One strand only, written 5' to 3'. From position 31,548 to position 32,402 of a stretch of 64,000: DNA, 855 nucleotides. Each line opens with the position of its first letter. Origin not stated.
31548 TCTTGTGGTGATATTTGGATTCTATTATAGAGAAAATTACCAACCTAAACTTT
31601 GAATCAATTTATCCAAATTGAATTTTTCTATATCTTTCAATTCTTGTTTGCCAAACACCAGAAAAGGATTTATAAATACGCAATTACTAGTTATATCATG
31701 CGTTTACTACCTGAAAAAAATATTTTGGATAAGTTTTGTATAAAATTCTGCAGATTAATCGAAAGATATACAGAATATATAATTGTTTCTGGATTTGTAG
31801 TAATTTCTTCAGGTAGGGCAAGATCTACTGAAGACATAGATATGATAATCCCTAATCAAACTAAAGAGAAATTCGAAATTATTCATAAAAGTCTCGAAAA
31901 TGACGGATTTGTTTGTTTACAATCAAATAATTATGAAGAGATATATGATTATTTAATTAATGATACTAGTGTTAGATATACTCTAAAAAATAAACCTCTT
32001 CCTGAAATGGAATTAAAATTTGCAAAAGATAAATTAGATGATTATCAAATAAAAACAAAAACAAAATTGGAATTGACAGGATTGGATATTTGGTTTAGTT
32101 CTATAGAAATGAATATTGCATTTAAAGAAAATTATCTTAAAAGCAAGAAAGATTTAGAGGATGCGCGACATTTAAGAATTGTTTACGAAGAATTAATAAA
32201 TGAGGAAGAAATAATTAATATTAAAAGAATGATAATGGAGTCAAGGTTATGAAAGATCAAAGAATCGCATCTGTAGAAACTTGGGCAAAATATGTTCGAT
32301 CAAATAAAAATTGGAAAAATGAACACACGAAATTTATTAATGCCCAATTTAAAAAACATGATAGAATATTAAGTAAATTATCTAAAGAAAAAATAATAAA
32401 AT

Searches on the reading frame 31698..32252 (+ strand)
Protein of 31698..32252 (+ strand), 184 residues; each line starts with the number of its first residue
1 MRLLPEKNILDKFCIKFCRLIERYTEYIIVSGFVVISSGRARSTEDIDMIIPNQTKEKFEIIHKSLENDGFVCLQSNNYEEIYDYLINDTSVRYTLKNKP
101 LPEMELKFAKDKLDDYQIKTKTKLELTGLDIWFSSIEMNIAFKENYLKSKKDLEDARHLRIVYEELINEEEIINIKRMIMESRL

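Call 7: search_protein_families(library=pfam, proteins=[window:31698-32252:+], max_evalue=0.1)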
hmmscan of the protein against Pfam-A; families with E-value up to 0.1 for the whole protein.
window:31698-32252:+ (184 aa): 1 family
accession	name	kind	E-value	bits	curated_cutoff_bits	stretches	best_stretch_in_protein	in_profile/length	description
PF21598.3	PvuRts1I-like_N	-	0.0067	17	27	1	129-178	51-105/131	Restriction endonuclease PvuRts1 I-like, N-terminal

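Call 11: find_homologous_proteins(query=window:31698-32252:+)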
Query window:31698-32252:+ (184 aa): 1106 proteins with E <= 0.001 among 1178 candidates; the best 120 are listed.
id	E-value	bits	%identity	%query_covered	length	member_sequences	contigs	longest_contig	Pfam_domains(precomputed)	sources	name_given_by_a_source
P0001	1.2e-113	395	100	100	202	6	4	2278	-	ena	-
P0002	2.5e-75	270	68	92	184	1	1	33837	-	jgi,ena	-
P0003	2.8e-74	266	66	99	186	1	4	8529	-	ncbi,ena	-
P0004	3.0e-74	266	68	97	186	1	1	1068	-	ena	-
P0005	3.1e-74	266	64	99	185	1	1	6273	-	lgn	-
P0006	7.0e-74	265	72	87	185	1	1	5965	-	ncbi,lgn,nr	ncbi:hypothetical protein K8R33_04675 [archaeon]|nr:hypothetical protein [archaeon]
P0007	9.3e-74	265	67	99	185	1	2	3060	-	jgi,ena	-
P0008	4.0e-73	263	66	99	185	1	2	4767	-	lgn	-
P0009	1.1e-72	261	67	97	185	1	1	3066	-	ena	-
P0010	2.2e-72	260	67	100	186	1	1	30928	-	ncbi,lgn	ncbi:MAG: hypothetical protein ABIH25_03190 [Candidatus Woesearchaeota archaeon]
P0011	2.3e-72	260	66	96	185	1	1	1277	-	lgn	-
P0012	3.3e-72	260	68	91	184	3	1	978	-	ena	-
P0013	3.8e-72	259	68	99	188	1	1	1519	-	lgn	-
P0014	4.0e-72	259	68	93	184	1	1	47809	-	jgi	-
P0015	5.3e-72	259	66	100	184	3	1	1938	-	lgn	-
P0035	1.1e-70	255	64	100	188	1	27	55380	-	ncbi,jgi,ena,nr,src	ncbi:hypothetical protein J4440_02560 [Candidatus Woesearchaeota archaeon]|nr:hypothetical protein [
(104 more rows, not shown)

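Call 13: find_encoding_contigs(protein=P0002, flank=5000, max_places=2)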
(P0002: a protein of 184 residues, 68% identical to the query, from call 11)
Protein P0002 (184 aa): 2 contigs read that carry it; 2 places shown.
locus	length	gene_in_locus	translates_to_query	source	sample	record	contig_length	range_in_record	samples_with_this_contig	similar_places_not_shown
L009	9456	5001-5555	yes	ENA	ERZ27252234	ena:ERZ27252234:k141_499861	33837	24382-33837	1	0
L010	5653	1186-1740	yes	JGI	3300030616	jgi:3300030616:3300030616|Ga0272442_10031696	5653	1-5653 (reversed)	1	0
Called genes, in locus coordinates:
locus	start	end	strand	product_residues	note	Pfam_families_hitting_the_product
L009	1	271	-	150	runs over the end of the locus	PF00882:Zn_dep_PLPC (weak), PF04307:YdjM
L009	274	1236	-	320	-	PF01336:tRNA_anti-codon (weak)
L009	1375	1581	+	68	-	PF01938:TRAM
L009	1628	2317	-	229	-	PF00696:AA_kinase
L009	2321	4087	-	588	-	PF02355:SecD_SecF_C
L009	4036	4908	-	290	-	PF02355:SecD_SecF_C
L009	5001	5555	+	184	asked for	-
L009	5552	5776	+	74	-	-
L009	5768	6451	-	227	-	PF02163:Peptidase_M50 (faint)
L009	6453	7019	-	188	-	PF01300:Sua5_yciO_yrdC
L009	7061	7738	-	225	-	-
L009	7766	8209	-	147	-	-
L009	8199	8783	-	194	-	PF01909:NTP_transf_2, PF18765:Polbeta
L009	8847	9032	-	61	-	-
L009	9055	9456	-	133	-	?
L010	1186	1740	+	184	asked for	-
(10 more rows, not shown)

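Call 14: find_encoding_contigs(protein=P0014, flank=5000, max_places=2)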
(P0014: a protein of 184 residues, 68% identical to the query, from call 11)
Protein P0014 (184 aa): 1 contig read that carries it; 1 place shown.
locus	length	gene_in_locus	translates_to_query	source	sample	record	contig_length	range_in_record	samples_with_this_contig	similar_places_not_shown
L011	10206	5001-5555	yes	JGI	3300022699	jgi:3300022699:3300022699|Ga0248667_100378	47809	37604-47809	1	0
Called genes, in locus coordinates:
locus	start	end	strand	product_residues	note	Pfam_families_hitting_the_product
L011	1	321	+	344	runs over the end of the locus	-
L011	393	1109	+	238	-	PF01663:Phosphodiest (weak)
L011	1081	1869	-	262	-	PF22537:WbmS-like (weak), PF01522:Polysacc_deac_1, PF10096:DUF2334, PF11959:DUF3473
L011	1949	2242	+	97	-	-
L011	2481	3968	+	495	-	PF01943:Polysacc_synt, PF13440:Polysacc_synt_3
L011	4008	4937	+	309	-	PF01073:3Beta_HSD, PF01370:Epimerase, PF02719:Polysacc_synt_2 (faint), PF04321:RmlD_sub_bind (weak), PF07993:NAD_binding_4 (faint), PF16363:GDP_Man_Dehyd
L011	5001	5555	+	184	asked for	-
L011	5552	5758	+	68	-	-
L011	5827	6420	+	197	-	PF22600:MTPAP-like_central (faint), PF01909:NTP_transf_2, PF18765:Polbeta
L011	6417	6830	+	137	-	PF01934:HepT-like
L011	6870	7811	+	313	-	PF00106:adh_short, PF01073:3Beta_HSD, PF01370:Epimerase, PF02719:Polysacc_synt_2, PF04321:RmlD_sub_bind, PF05368:NmrA, PF13460:NAD_binding_10, PF16363:GDP_Man_Dehyd, +4 more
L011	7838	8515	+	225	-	PF13489:Methyltransf_23, PF05175:MTS (weak), PF13847:Methyltransf_31, PF08241:Methyltransf_11 (weak), PF08242:Methyltransf_12, PF13649:Methyltransf_25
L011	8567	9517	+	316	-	PF01073:3Beta_HSD, PF01370:Epimerase, PF02719:Polysacc_synt_2, PF04321:RmlD_sub_bind, PF07993:NAD_binding_4 (faint), PF16363:GDP_Man_Dehyd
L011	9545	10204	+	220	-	?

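Call 15: find_encoding_contigs(protein=P0035, flank=5000, max_places=2)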
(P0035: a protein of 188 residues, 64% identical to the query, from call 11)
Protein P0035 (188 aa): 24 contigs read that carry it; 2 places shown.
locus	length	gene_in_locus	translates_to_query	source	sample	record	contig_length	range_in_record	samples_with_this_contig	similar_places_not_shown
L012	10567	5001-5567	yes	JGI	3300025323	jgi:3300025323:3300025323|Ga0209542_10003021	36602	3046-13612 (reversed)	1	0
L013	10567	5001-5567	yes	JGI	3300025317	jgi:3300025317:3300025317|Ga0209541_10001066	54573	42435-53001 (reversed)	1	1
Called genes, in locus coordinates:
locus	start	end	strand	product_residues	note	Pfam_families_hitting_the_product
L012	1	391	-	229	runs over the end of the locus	-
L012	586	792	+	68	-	-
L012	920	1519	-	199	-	PF00177:Ribosomal_S7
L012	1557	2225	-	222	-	-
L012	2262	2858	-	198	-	-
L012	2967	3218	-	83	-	-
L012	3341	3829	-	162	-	-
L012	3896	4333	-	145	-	PF00164:Ribosom_S12_S23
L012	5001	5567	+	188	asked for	-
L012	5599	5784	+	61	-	-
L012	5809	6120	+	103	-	PF00338:Ribosomal_S10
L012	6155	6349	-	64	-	-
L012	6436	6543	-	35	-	-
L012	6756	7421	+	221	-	-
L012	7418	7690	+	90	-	PF14947:HTH_45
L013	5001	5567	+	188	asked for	-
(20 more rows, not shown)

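Call 21: search_solved_structures(query=A1, max_evalue=10, show_alignments=2)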
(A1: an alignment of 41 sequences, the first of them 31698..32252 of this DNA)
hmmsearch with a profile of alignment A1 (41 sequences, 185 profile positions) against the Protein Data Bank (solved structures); distinct sequences matched with E-value up to 10: 1.
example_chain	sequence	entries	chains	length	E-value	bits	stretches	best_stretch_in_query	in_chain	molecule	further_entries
9euf_F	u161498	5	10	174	0.56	13.3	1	72-141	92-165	Baseplate component | ORF60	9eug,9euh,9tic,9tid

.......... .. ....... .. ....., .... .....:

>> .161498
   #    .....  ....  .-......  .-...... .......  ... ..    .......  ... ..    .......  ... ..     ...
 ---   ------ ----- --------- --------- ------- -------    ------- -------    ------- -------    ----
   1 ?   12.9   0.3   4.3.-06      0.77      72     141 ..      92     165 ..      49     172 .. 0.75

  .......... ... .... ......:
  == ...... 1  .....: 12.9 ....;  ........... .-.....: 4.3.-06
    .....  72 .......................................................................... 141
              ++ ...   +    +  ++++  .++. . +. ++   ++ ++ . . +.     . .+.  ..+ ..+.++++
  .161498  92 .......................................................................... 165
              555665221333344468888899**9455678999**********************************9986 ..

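Call 22: find_related_loci(query=A1, collection=genome_contigs, flank=4000)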
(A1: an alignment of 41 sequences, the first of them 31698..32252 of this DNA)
Query A1 (184 aa) in genome_contigs; peptide patterns used: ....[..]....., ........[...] (x = any residue, [..] = any of these).
539 stretches matched a pattern; 468 encode a relative of the query (tblastn E <= 1e-3); the best 80 are kept; 80 distinct loci.
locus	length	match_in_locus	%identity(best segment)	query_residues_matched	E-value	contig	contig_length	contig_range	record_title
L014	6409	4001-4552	66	2-184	3e-80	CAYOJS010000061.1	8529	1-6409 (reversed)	MAG TPA_asm: uncultured Methanosarcinales archaeon isolate SRP050083_co3_649 genome assembly, contig: NODE_8752_length_8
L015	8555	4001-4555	67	1-184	1e-79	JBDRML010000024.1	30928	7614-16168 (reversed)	MAG: Candidatus Woesearchaeota archaeon isolate MEGAHIT-group-1.829 k141_5643006, whole genome shotgun sequence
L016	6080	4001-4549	65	2-184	5e-79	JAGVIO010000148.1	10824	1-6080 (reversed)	MAG: archaeon isolate DeMMO1_7 c_000000023917, whole genome shotgun sequence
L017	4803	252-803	70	2-184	2e-77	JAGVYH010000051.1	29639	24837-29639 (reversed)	Candidatus Woesearchaeota archaeon isolate RIFCSPHIGHO2_02_FULL_33_21 rifcsphigho2_02_scaffold_7506, whole genome shotgu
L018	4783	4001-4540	67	6-184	8e-77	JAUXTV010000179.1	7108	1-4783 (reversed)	MAG: Candidatus Woesearchaeota archaeon isolate C13_metabat.bin.27_sub C13_k141_337807, whole genome shotgun sequence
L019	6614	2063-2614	64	1-184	6e-76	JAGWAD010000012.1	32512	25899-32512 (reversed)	Candidatus Woesearchaeota archaeon isolate RIFCSPLOWO2_01_FULL_28_39 rifcsplowo2_01_scaffold_1856, whole genome shotgun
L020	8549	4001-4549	64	2-184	4e-76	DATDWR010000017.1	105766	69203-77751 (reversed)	MAG TPA_asm: Candidatus Nanoarchaeia archaeon isolate SMAG_U8117 k141_878649, whole genome shotgun sequence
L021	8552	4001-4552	64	1-184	2e-75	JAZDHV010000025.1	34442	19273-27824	MAG: Candidatus Woesearchaeota archaeon isolate MEGAHIT-group-0.358 k141_18519683, whole genome shotgun sequence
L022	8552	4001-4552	63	1-184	2e-75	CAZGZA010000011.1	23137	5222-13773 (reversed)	MAG TPA_asm: uncultured Methanosarcinales archaeon isolate binchicken_co266_187 genome assembly, contig: NODE_3630_lengt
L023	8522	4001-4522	66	1-174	7e-75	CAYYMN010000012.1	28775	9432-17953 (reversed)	MAG TPA_asm: Candidatus Woesearchaeota archaeon isolate binchicken_co191_122 genome assembly, contig: NODE_1286_length_2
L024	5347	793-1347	64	1-184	9e-75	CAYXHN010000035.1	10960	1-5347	MAG TPA_asm: uncultured Methanosarcinales archaeon isolate SRP141376_co2_415 genome assembly, contig: NODE_11387_length_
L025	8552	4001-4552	62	1-184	8e-75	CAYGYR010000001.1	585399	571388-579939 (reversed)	MAG TPA_asm: uncultured Methanosarcinales archaeon isolate ERP119294_co1_430 genome assembly, contig: NODE_8_length_5853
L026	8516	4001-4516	68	1-172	2e-74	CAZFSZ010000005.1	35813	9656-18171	MAG TPA_asm: uncultured Methanosarcinales archaeon isolate SRP141376_co2_190 genome assembly, contig: NODE_2613_length_3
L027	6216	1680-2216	63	1-179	3e-74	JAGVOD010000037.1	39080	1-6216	MAG: archaeon isolate DeMMO3_27 c_000000029429, whole genome shotgun sequence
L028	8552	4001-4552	61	1-184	4e-74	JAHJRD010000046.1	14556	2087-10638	MAG: Nanoarchaeota archaeon isolate OS_PC_MetaG.mb.129 OS_PC_MetaG.mb.129_k141_265564, whole genome shotgun sequence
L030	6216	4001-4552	63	1-184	8e-74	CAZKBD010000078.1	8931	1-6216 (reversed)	MAG TPA_asm: uncultured Methanosarcinales archaeon isolate SRP062349_co5_67 genome assembly, contig: NODE_3930_length_89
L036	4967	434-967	65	8-184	4e-73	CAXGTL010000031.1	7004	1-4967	MAG TPA_asm: Candidatus Woesearchaeota archaeon isolate ERR594346_binner12_Refined_66 genome assembly, contig: ERZ540258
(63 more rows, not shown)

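Call 27: predict_structure(alignment_id=A1)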
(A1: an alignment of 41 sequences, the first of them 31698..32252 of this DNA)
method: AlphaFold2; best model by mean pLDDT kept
length: 184 residues; sequences in the alignment: 41
mean_pLDDT: 91.5   pTM: 0.85
mean pLDDT of the five models: 91.5, 90.9, 90.4, 89.5, 89.2
residues with pLDDT >= 90: 145; 70-90: 32; 50-70: 2; < 50: 5
segments of 3 or more residues with pLDDT < 50: 1-5
pLDDT, mean of each block of 10 residues (from residue 1): 58 95 96 81 86 97 98 96 95 94 95 95 90 95 94 94 95 96 85
secondary structure, 60 per line:
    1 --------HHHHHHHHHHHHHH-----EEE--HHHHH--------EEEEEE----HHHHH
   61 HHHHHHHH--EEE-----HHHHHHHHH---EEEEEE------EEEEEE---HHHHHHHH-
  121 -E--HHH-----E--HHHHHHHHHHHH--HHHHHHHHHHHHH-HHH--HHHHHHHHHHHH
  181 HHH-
elements in order: H9-22 E28-30 H33-37 E46-51 H56-68 E71-73 H79-87 E91-96 E103-108 H112-119 H136-147 H150-162 H169-183

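Call 35: find_encoding_contigs(protein=P0001, flank=3000, max_places=6)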
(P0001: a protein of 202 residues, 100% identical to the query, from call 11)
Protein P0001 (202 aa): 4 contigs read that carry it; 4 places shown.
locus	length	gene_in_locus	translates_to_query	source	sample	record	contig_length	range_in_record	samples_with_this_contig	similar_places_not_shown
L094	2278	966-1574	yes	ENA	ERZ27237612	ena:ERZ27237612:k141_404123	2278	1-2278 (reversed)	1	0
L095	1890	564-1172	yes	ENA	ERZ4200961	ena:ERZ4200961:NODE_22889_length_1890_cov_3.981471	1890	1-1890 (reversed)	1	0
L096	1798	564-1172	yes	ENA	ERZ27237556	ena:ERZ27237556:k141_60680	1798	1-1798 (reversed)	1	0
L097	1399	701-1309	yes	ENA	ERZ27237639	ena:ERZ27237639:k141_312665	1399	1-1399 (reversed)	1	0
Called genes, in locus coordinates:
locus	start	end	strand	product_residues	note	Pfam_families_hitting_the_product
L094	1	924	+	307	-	?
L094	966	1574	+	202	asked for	-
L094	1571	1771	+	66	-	-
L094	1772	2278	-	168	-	?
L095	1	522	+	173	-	?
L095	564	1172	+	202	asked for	-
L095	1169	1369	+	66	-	-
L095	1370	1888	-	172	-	?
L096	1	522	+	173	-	?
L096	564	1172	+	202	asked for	-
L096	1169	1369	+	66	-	-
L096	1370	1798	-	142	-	?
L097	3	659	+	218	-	?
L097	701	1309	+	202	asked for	-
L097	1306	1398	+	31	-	?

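Call 47: search_protein_families(library=pfam, alignment_id=A1, max_evalue=1)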
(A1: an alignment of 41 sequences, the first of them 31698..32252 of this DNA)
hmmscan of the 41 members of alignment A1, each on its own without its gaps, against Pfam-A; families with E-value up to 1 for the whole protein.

A. member 1, window:31698-32252:+ (184 aa): 1 family
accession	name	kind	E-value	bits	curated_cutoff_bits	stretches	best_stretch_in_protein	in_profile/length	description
PF21598.3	PvuRts1I-like_N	-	0.0067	17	27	1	129-178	51-105/131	Restriction endonuclease PvuRts1 I-like, N-terminal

B. families by the number of members that match (of 41 scanned): 21 families
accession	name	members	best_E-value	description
PF16387.11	DUF4996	11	0.0067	Domain of unknown function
PF21598.3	PvuRts1I-like_N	6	0.0024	Restriction endonuclease PvuRts1 I-like, N-terminal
PF21709.3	ABC_C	3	0.046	Emaravirus ABC_C protein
PF18132.6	Tyrosinase_C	3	0.049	Tyrosinase C-terminal domain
PF22194.2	F-93_WHD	2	0.058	F-93, winged-helix domain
PF01316.27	Arg_repressor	1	0.019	Arginine repressor, DNA binding domain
PF04991.19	LicD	1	0.022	LicD family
PF25714.1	Phage_HCP1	1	0.028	Head completion protein 1, phage connector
PF09470.15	Telethonin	1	0.03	Telethonin protein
PF17943.6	HOCHOB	1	0.035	Homeobox-cysteine loop-homeobox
PF02312.22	CBF_beta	1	0.046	Core binding factor beta subunit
PF23819.1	DUF7189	1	0.047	Family of unknown function (DUF7189)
PF22889.1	Tea_mid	1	0.056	Telomere ends associated, middle domain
PF21861.2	RepB_C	1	0.066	Replication protein RepB, C-terminal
PF03791.18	KNOX2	1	0.096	KNOX2 domain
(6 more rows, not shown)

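Call 55: search_protein_families(library=ncbifam, proteins=[window:31698-32252:+], max_evalue=1)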
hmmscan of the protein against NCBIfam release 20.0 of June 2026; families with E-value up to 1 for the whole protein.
window:31698-32252:+ (184 aa): 2 families
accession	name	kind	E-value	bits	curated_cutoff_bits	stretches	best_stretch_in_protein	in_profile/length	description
NF001316.0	PRK00258.2-5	equivalog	0.016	14.5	247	1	44-106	134-193/263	shikimate dehydrogenase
NF006416.0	PRK08664.1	subfamily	0.028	13.6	232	1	26-77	94-149/350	aspartate-semialdehyde dehydrogenase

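Call 56: search_protein_families(library=padloc, proteins=[window:31698-32252:+], max_evalue=1)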
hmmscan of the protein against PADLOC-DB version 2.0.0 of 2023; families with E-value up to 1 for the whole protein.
window:31698-32252:+ (184 aa): 0 families

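Call 67: fold_search(model_id=the predicted structure, library=pdb)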
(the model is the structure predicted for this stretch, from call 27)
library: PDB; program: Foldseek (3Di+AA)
matches with E <= 10: 720; with E <= 0.001: 15
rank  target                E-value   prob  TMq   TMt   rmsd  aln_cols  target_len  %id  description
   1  8an5_A                2.8e-07  1.00  0.63  0.60   5.1       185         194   16  MenAT1 toxin-antitoxin complex (rv0078a-rv0078b) from Mycobacterium tuberculosis H37Rv (released 2023-08-02)
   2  8an5_B                8.7e-07  1.00  0.58  0.58   4.4       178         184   18  MenAT1 toxin-antitoxin complex (rv0078a-rv0078b) from Mycobacterium tuberculosis H37Rv (released 2023-08-02)
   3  8an4_B                2.0e-06  1.00  0.63  0.61   4.1       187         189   18  MenT1 toxin (rv0078a) from Mycobacterium tuberculosis H37Rv (released 2023-08-02)
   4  8an4_A                2.4e-06  1.00  0.65  0.62   4.1       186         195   18  MenT1 toxin (rv0078a) from Mycobacterium tuberculosis H37Rv (released 2023-08-02)
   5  8rr5                  3.5e-05  1.00  0.56  0.58   7.6       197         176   17  MenT1 toxin (rv0078a) from Mycobacterium tuberculosis H37Rv, phosphorylated at T39 (released 2024-09-11)
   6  6y5u                  4.2e-05  1.00  0.54  0.37   4.8       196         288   10  MenT3 (aka TglT), nucleotidyltransferase toxin Rv1045 from Mycobacterium tuberculosis (released 2020-09-16)
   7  6j7r                  1.2e-04  1.00  0.61  0.41   6.6       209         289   12  Crystal structure of toxin TglT (unusual type guanylyltransferase-like toxin, Rv1045) mutant S78A co-expressed with TakA (released 2020-05-13)
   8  6j7o                  1.2e-04  1.00  0.53  0.36   6.4       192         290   11  Crystal structure of toxin TglT (unusual type guanylyltransferase-like toxin, Rv1045) mutant E146Q from Mycobacterium tu (released 2020-05-13)
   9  6j7p                  1.3e-04  1.00  0.55  0.37   5.7       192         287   10  Crystal structure of toxin TglT (unusual type guanylyltransferase-like toxin, Rv1045) mutant E146Q co-expressed with Tak (released 2020-05-13)
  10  7c46                  1.6e-04  1.00  0.52  0.35   6.0       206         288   11  Crystal Structure of Rv1045 toxin point variant K189A (released 2021-05-26)
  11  6j7s                  1.8e-04  1.00  0.49  0.34   6.7       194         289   10  Crystal structure of toxin TglT (unusual type guanylyltransferase-like toxin, Rv1045) wild type protein from Mycobacteri (released 2020-05-13)
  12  6j7q                  1.9e-04  1.00  0.51  0.35   5.9       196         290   10  Crystal structure of toxin TglT (unusual type guanylyltransferase-like toxin, Rv1045) mutant S78A from Mycobacterium tub (released 2020-05-13)
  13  5kqj_MODEL_1_A        2.0e-04  1.00  0.52  0.52   5.3       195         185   16  Solution Structure of Antibiotic-Resistance Factor ANT(2'')-Ia Reveals Substrate-Regulated Conformation Dynami (released 2017-07-12)
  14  6j7n                  2.5e-04  1.00  0.62  0.42   5.7       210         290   11  Crystal structure of toxin TglT (unusual type guanylyltransferase-like toxin, Rv1045) mutant D82A co-expressed with TakA (released 2020-05-13)
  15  8xhr_A                3.5e-04  1.00  0.57  0.39   5.7       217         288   11  Crystal structure of Mycobacterium tuberculosis MenT3 bound with CTP (released 2024-02-28)
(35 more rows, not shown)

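Call 71: find_related_loci(query=A1, collection=viral_contigs, flank=5000)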
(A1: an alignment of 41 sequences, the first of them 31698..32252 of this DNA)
Query A1 (184 aa) in viral_contigs; peptide patterns used: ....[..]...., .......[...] (x = any residue, [..] = any of these).
35 stretches matched a pattern, but none encodes a relative of the query by tblastn (E <= 1e-3).
